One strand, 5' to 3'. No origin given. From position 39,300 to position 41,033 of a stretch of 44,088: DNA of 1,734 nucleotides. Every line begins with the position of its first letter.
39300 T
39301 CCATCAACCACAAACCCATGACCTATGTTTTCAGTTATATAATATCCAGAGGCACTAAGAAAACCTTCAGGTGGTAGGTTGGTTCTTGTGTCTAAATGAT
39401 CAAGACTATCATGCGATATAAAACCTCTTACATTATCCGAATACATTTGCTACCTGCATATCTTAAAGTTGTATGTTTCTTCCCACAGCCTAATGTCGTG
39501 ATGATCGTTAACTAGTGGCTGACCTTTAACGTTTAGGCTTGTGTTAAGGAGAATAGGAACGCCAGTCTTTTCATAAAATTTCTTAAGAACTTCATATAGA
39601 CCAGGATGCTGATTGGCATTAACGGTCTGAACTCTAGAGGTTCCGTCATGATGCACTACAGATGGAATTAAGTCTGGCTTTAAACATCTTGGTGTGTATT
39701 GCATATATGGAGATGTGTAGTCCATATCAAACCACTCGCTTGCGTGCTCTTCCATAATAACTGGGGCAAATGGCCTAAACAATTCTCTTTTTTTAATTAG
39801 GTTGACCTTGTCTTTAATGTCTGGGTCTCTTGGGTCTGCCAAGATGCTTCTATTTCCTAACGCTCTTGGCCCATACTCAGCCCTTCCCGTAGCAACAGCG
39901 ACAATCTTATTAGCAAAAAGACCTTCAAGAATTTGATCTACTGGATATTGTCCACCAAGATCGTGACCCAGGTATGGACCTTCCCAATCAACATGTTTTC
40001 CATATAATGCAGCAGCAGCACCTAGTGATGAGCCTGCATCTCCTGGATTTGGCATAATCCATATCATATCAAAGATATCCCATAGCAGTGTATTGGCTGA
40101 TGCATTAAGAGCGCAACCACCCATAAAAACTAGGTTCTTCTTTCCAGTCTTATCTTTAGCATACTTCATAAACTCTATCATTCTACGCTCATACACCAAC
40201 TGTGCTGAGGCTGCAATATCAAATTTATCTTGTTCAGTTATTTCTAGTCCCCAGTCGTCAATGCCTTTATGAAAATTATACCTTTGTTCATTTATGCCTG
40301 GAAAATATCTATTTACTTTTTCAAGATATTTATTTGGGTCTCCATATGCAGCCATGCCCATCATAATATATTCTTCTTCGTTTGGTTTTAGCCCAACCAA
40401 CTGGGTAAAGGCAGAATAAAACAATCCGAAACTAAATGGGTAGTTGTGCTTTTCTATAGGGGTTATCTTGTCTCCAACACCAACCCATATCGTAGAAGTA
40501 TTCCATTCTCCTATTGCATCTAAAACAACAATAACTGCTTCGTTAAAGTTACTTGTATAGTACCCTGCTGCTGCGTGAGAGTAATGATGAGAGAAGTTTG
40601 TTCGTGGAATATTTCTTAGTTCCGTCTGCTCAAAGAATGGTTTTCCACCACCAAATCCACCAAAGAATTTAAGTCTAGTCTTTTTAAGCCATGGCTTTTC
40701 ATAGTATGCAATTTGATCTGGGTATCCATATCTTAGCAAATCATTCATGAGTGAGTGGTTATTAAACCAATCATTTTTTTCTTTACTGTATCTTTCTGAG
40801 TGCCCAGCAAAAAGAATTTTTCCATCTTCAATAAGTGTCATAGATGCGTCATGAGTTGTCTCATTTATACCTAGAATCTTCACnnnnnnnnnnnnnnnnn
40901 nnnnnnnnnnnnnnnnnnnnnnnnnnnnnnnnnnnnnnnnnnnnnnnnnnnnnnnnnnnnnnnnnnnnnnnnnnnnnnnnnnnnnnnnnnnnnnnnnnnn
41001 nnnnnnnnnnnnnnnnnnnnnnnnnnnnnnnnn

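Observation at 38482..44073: Tightly packed seven-to-nine-gene modification operon: GT, two P4H-like oxygenases, SGNH, NodU carbamoyltransferase, SGNH, with basic micro-ORFs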

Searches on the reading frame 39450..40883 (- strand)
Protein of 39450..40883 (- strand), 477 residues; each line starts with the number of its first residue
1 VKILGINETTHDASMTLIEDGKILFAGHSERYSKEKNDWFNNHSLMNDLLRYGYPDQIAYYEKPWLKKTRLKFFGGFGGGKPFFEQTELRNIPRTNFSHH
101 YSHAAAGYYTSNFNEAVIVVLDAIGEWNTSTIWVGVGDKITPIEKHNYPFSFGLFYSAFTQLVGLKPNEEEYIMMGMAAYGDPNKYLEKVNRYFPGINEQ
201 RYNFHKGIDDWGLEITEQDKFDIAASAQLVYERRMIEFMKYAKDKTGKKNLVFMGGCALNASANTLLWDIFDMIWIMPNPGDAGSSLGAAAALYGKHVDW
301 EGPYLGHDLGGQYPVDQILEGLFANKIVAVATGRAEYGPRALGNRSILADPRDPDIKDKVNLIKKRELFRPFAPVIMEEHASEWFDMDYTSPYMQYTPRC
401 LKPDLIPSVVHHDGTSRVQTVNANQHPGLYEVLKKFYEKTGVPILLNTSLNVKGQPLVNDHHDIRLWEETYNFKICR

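Call 3: search_protein_families(library=pfam, proteins=[window:39450-40883:-], max_evalue=0.1)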
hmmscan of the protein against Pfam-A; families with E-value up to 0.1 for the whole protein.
window:39450-40883:- (477 aa): 2 families
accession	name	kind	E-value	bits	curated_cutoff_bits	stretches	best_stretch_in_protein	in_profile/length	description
PF16861.10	Carbam_trans_C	-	4.5e-54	183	27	1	322-464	4-149/170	Carbamoyltransferase C-terminus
PF02543.21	Carbam_trans_N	-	1.5e-40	140.1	24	2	97-290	130-345/346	Carbamoyltransferase N-terminus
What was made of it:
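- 39450..40883 (-): TobZ/NodU/CmcH-type ATP-dependent carbamoyltransferase, 477 aa. Its GTG start overlaps SG1 by 23 nt. PF16861 183 bits and PF02543 140 bits (call 3).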

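Call 4: search_protein_families(library=phrogs, proteins=[window:39450-40883:-], max_evalue=0.01)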
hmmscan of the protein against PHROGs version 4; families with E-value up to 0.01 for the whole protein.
window:39450-40883:- (477 aa): 2 families
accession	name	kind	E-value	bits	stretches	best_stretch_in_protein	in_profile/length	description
phrog_1601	-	moron, auxiliary metabolic gene and host takeover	1.8e-109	368.2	1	1-464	1-507/528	Nol-like carbamoyltransferase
phrog_20469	-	moron, auxiliary metabolic gene and host takeover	1.1e-34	120.7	1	325-463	14-156/181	Nol-like carbamoyltransferase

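Call 9: search_dna_similar(query=window:39450-40883:-, collection=phages, mode=protein, max_rows=30)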
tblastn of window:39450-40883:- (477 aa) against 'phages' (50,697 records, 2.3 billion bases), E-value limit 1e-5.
Records with a match: 136; places in all: 163; records where one place covers at least 80% of the query: 35.
Best place of each record, by identity: <60% 136.
By first word of the organism name: Synechococcus 98; Cyanophage 11; Marine 9; Prochlorococcus 8; Pelagibacter 3; Xanthomonas 2; Stenotrophomonas 2; Ralstonia 1; Phage 1; Bacteriophage 1.
By host as written in the record: - 67; Synechococcus sp. 16; Synechococcus sp. WH8102 8; Synechococcus sp. WH7803 7; Synechococcus 5; Prochlorococcus sp. NATL1A 4; Synechococcus sp. WH 7803 4; Synechococcus sp. WH8109 4; and 14 more.
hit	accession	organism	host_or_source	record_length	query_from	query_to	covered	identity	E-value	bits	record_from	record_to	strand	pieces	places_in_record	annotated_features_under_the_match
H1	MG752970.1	Ralstonia phage RsoM2USA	Ralstonia solanacearum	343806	5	475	99%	46.3%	6e-127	412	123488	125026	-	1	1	hypothetical protein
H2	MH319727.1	Marine virus AG-345-D19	single cell amplified by WGA-X; seawater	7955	56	472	87%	44.1%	1e-86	295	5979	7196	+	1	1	record has no annotation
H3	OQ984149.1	Phage C48C1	-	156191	1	475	100%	35.2%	1e-73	258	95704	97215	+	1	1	Nol-like carbamoyltransferase | hypothetical protein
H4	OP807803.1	Synechococcus phage MS29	South China Sea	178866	1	470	99%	32.0%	1e-45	176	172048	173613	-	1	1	record has no annotation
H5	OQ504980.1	Synechococcus phage S-MS29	Synechococcus sp. MW02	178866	1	470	99%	32.0%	1e-45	176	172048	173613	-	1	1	carbamoyltransferase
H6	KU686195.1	Synechococcus phage S-CAM1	Synechococcus sp.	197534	1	466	98%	31.9%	3e-48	184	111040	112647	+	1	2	carbamoyltransferase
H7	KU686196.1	Synechococcus phage S-CAM1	Synechococcus sp.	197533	1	466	98%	31.9%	3e-48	184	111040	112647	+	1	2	carbamoyltransferase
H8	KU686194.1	Synechococcus phage S-CAM1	Synechococcus sp.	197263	1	466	98%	31.5%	3e-48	184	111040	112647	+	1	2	carbamoyltransferase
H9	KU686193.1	Synechococcus phage S-CAM1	Synechococcus sp.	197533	1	466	98%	31.5%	3e-48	184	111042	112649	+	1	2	carbamoyltransferase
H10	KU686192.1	Synechococcus phage S-CAM1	Synechococcus sp.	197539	1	466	98%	31.5%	3e-48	184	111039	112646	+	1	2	carbamoyltransferase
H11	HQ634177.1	Synechococcus phage S-CAM1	Synechococcus sp. WH7803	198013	1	466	98%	31.5%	3e-48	184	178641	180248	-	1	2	carbamoyltransferase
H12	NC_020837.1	Synechococcus phage S-CAM1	Synechococcus sp. WH7803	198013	1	466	98%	31.5%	3e-48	184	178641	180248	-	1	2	Nol-like carbamoyltransferase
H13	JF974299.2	Synechococcus phage S-CAM8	Synechococcus sp. WH7803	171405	4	463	96%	31.9%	7e-49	186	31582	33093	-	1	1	carbamoyltransferase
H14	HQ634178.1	Synechococcus phage S-CAM8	Synechococcus sp. WH7803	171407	4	463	96%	31.9%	7e-49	186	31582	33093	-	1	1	carbamoyltransferase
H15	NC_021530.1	Synechococcus phage S-CAM8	Synechococcus sp. WH7803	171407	4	463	96%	31.9%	7e-49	186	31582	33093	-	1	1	Nol-like carbamoyltransferase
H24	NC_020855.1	Cyanophage P-RSM6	Prochlorococcus NATL2A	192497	1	473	99%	28.3%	3e-26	118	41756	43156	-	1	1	Nol-like carbamoyltransferase | translation repressor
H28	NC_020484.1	Pelagibacter phage HTVC008M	Candidatus Pelagibacter ubique HTCC1062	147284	1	460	96%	28.8%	4e-29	127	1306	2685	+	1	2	Nol-like carbamoyltransferase | hypothetical protein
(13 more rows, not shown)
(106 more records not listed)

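Call 10: get_annotated_region(hit=H1, flank=8000)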
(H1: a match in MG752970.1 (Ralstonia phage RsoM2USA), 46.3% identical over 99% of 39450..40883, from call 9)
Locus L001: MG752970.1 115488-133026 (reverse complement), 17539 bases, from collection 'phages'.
description: Ralstonia phage RsoM2USA, complete genome.
organism: Ralstonia phage RsoM2USA (NCBI taxid 2070027)
taxonomy: Viruses; Duplodnaviria; Heunggongvirae; Uroviricota; Caudoviricetes
host: Ralstonia solanacearum; source: soil; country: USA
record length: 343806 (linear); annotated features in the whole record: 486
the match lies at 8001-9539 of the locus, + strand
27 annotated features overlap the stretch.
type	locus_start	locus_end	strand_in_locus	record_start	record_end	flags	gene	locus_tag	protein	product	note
CDS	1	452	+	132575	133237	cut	-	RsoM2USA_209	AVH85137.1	hypothetical protein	-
CDS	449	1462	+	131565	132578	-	-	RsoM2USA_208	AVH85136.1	hypothetical protein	-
CDS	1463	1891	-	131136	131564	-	-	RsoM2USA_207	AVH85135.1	hypothetical protein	-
CDS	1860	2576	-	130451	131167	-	-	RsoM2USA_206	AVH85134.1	hypothetical protein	-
CDS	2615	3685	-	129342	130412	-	-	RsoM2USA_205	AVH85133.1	hypothetical protein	-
CDS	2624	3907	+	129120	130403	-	-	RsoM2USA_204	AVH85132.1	hypothetical protein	-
CDS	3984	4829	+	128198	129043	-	-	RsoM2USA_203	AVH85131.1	hypothetical protein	-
CDS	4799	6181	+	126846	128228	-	-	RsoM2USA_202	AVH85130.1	hypothetical protein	-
CDS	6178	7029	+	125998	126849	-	-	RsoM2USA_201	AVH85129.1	hypothetical protein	-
CDS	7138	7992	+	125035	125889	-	-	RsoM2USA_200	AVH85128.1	hypothetical protein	-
CDS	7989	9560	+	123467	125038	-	-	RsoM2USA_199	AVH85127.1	hypothetical protein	-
CDS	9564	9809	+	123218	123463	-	-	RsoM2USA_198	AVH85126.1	hypothetical protein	-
CDS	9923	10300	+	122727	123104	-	-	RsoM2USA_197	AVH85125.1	hypothetical protein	-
CDS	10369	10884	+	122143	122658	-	-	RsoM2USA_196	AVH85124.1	hypothetical protein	-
CDS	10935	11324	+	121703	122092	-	-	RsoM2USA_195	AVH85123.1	hypothetical protein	-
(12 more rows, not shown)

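Call 11: get_annotated_region(hit=H3, flank=8000)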
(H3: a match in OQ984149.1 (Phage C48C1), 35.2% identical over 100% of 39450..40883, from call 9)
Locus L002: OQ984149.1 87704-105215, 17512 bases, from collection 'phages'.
description: Phage C48C1, complete genome.
organism: Phage C48C1 (NCBI taxid 3053735)
taxonomy: Viruses; Duplodnaviria; Heunggongvirae; Uroviricota; Caudoviricetes; Kyanoviridae
host: -; source: -; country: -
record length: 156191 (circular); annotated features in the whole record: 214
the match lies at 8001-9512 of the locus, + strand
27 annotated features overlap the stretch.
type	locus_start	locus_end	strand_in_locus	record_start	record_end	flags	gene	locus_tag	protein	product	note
CDS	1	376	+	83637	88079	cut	-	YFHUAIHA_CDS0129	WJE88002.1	hypothetical protein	-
CDS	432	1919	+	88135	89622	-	-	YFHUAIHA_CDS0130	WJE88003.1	hypothetical protein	-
CDS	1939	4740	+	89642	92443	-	-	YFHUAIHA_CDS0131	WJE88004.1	hypothetical protein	-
CDS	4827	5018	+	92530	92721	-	-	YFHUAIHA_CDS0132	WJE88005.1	hypothetical protein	-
CDS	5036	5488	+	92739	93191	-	-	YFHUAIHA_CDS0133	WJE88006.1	baseplate hub subunit and tail lysozyme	-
CDS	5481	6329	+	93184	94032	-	-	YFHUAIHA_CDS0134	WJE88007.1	hypothetical protein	-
CDS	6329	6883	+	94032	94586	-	-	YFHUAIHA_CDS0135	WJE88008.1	hypothetical protein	-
CDS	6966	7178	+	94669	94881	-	-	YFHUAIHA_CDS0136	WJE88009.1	hypothetical protein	-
CDS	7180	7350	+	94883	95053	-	-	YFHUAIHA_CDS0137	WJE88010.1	hypothetical protein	-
CDS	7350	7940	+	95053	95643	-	-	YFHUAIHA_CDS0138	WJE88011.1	hypothetical protein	-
CDS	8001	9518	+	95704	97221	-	-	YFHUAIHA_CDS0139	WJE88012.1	Nol-like carbamoyltransferase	-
CDS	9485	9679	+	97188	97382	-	-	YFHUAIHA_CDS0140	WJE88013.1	hypothetical protein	-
CDS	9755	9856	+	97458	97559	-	-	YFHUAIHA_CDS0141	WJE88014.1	hypothetical protein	-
CDS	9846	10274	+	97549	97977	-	-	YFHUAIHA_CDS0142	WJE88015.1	hypothetical protein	-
CDS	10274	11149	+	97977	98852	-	-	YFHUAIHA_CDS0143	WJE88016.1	hypothetical protein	-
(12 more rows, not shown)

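Call 12: get_annotated_region(hit=H2, flank=8000)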
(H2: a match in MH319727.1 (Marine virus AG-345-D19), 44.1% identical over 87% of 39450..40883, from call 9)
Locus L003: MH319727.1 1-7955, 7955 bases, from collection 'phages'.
description: Marine virus AG-345-D19 Ga0172267_108 genomic sequence.
organism: Marine virus AG-345-D19 (NCBI taxid 2162683)
taxonomy: Viruses; Duplodnaviria; Heunggongvirae; Uroviricota; Caudoviricetes
host: -; source: single cell amplified by WGA-X; seawater; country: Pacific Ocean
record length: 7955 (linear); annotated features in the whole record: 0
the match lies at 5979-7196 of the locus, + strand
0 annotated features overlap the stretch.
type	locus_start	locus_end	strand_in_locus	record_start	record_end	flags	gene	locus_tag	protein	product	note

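Call 72: search_solved_structures(query=window:39450-40883:-, max_evalue=0.001, show_alignments=1)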
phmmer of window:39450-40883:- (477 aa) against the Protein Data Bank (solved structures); distinct sequences matched with E-value up to 0.001: 12.
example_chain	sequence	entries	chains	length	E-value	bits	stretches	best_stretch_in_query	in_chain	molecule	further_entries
9s2t_A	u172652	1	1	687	3.6e-57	197.5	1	98-464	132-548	Decarbamoylnovobiocin carbamoyltransferase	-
7vzq_A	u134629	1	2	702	6.9e-50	173.5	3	284-464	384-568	GdmN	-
7vyj_A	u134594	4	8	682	7.6e-49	170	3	284-464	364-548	GdmN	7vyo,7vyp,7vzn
7vx0_A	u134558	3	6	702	8.3e-49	169.9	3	284-464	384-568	GdmN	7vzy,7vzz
7vzu_A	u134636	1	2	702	8.5e-49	169.9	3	284-464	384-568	GdmN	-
3ver_A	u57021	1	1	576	1.4e-47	165.9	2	186-464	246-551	O-carbamoyltransferase TobZ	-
3vf4_A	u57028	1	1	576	3.6e-47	164.5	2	186-464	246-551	O-carbamoyltransferase TobZ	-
3vf2_A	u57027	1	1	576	4.4e-47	164.2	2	186-464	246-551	O-carbamoyltransferase TobZ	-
3ven_A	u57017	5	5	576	4.8e-47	164.1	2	186-464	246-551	O-carbamoyltransferase TobZ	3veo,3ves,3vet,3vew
3vez_A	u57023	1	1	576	8.7e-47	163.2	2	186-464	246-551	O-carbamoyltransferase TobZ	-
3vex_A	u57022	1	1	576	9.9e-47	163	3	322-464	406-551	O-carbamoyltransferase TobZ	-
7xb6_A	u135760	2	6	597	6.5e-46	160.4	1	97-461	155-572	Carbamoyltransferase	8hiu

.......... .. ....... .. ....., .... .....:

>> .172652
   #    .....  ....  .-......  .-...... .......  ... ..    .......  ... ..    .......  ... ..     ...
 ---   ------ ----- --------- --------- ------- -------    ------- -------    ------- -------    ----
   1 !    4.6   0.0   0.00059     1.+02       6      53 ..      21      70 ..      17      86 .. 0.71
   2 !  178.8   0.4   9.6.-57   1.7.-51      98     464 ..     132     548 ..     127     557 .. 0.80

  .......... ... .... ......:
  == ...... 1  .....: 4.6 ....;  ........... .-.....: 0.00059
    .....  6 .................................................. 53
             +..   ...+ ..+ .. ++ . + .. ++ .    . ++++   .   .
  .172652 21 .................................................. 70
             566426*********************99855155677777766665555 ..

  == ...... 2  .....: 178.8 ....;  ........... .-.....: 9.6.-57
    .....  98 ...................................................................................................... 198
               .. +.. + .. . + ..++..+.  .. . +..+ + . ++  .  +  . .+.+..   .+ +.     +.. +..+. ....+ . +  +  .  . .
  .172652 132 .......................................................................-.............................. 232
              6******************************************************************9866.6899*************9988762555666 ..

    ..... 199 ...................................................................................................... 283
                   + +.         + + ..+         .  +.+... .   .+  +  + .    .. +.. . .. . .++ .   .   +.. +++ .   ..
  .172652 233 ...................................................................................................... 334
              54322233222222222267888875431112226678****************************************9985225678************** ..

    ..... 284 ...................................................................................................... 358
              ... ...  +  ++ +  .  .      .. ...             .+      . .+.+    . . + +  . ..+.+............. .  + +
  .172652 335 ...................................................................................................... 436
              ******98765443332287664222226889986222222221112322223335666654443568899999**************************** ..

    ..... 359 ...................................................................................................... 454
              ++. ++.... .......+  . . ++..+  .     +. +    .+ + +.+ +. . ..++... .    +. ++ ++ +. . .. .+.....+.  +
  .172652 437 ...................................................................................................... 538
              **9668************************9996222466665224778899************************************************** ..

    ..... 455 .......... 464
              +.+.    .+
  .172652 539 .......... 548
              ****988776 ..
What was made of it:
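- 39450..40883 (-): NovN, GdmN and TobZ E 1e-47 to 4e-57 (call 72).
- On TobZ/NodU/CmcH O-carbamoyltransferases (CT): NovN, GdmN and TobZ E 4e-57 to 1e-47 (call 72).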

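Call 93: get_annotated_region(hit=H12, flank=5000)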
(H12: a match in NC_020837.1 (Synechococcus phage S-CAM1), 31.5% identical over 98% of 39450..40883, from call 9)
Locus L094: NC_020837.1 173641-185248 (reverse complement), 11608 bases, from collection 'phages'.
description: Synechococcus phage S-CAM1 genomic sequence.
organism: Synechococcus phage S-CAM1 (NCBI taxid 754037)
taxonomy: Viruses; Duplodnaviria; Heunggongvirae; Uroviricota; Caudoviricetes; Kyanoviridae; Anaposvirus; Anaposvirus socalone
host: Synechococcus sp. WH7803; source: Southern California coast, Pacific Ocean; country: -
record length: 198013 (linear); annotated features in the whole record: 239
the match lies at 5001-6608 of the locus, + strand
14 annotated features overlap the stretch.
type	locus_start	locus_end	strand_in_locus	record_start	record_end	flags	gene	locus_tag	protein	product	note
CDS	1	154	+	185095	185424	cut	-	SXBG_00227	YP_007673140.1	hypothetical protein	-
CDS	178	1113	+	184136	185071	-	-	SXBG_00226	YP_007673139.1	hypothetical protein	-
CDS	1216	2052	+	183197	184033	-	-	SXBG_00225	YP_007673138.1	hypothetical protein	-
CDS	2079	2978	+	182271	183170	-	-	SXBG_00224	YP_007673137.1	hypothetical protein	-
CDS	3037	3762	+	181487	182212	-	-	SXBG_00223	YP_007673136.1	hypothetical protein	-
CDS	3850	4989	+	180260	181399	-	-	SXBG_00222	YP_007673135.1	hypothetical protein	-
CDS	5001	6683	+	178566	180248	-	-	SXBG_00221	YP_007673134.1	Nol-like carbamoyltransferase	-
CDS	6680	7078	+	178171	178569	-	-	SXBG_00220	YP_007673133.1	bifunctional heptose 7-phosphate kinase/heptose 1-phosphate adenyltransferase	-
CDS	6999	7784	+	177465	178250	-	-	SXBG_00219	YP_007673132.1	hypothetical protein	-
CDS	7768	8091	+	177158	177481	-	-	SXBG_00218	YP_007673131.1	phosphoheptose isomerase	-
CDS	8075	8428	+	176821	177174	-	-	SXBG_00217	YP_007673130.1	cysteine dioxygenase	-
CDS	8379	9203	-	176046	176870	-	-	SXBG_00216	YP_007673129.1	nucleotide-sugar epimerase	-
CDS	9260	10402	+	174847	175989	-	-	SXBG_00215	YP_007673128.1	tail fiber protein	-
CDS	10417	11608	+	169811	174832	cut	-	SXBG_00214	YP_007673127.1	virion structural protein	-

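Call 94: get_annotated_region(hit=H15, flank=5000)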
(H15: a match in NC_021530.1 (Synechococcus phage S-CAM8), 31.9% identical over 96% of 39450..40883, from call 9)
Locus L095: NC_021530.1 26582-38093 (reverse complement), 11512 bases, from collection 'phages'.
description: Synechococcus phage S-CAM8 strain S-CAM8 06008BI06, complete genome.
organism: Synechococcus phage S-CAM8 (NCBI taxid 754038)
taxonomy: Viruses; Duplodnaviria; Heunggongvirae; Uroviricota; Caudoviricetes; Kyanoviridae; Neritesvirus; Neritesvirus scam8
host: Synechococcus sp. WH7803; source: Southern California coast, Pacific Ocean; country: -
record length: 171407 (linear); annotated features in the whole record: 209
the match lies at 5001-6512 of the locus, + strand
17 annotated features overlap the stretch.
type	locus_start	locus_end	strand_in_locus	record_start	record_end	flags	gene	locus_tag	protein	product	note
CDS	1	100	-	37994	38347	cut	-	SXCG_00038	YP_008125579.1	hypothetical protein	-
CDS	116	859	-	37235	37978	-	-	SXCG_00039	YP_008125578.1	tail fiber protein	-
CDS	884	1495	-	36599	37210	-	-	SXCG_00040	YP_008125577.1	2OG-Fe(II) oxygenase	-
CDS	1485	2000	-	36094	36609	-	-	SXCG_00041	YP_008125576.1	DNA endonuclease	-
CDS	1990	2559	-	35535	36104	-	-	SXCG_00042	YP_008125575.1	2OG-Fe(II) oxygenase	-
CDS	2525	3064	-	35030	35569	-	-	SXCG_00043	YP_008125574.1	2OG-Fe(II) oxygenase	-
CDS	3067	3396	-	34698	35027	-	-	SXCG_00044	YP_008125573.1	hypothetical protein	-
CDS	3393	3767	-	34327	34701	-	-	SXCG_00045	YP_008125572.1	hypothetical protein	-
CDS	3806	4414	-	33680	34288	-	-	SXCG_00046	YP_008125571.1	ferrochelatase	-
CDS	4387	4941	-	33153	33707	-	-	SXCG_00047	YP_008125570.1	2OG-Fe(II) oxygenase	-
CDS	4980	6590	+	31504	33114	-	-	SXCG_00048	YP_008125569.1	Nol-like carbamoyltransferase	-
CDS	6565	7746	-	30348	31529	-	-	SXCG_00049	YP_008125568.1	hypothetical protein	-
CDS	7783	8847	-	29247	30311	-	-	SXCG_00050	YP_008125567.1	hypothetical protein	-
CDS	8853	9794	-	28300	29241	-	-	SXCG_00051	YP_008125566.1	hypothetical protein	-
CDS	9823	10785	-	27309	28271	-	-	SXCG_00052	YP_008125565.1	hypothetical protein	-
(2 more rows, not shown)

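Call 95: get_annotated_region(hit=H28, flank=5000)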
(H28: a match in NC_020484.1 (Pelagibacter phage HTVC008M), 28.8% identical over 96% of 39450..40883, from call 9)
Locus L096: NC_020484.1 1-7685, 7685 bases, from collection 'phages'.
description: Pelagibacter phage HTVC008M, complete genome.
organism: Pelagibacter phage HTVC008M (NCBI taxid 1283076)
taxonomy: Viruses; Duplodnaviria; Heunggongvirae; Uroviricota; Caudoviricetes; Kyanoviridae
host: Candidatus Pelagibacter ubique HTCC1062; source: -; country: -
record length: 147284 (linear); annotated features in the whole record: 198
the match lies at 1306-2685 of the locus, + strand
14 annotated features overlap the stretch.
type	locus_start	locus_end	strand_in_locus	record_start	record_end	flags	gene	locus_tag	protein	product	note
CDS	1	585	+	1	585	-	-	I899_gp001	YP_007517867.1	loader of gp41 DNA helicase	-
CDS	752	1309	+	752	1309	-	-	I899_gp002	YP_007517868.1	hypothetical protein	-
CDS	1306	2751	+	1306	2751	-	-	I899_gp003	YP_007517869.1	Nol-like carbamoyltransferase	-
CDS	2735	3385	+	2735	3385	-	-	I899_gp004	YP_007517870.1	2OG-Fe(II) oxygenase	-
CDS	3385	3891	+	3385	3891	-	-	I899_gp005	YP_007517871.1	2OG-Fe(II) oxygenase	T4-like GC:155, Hyp. With Phytanoyl- CoA-dioxygenase domain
CDS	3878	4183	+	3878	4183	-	-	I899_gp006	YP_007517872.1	hypothetical protein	-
CDS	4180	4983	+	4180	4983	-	-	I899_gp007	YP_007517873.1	hypothetical protein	-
CDS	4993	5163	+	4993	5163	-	-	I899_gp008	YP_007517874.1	hypothetical protein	-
CDS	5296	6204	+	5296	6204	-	-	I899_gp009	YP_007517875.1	single-stranded DNA binding protein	-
CDS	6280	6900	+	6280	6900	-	-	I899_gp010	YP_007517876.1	2OG-Fe(II) oxygenase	T4-like GC:101,Hyp. with Phytanoyl- CoA-dioxygenase domain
CDS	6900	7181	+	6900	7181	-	-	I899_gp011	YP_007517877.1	hypothetical protein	-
CDS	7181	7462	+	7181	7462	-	-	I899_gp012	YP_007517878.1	hypothetical protein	-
CDS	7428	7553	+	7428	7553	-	-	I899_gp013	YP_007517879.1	hypothetical protein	-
CDS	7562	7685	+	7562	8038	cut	-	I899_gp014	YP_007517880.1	curli production assembly/transport component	CsgF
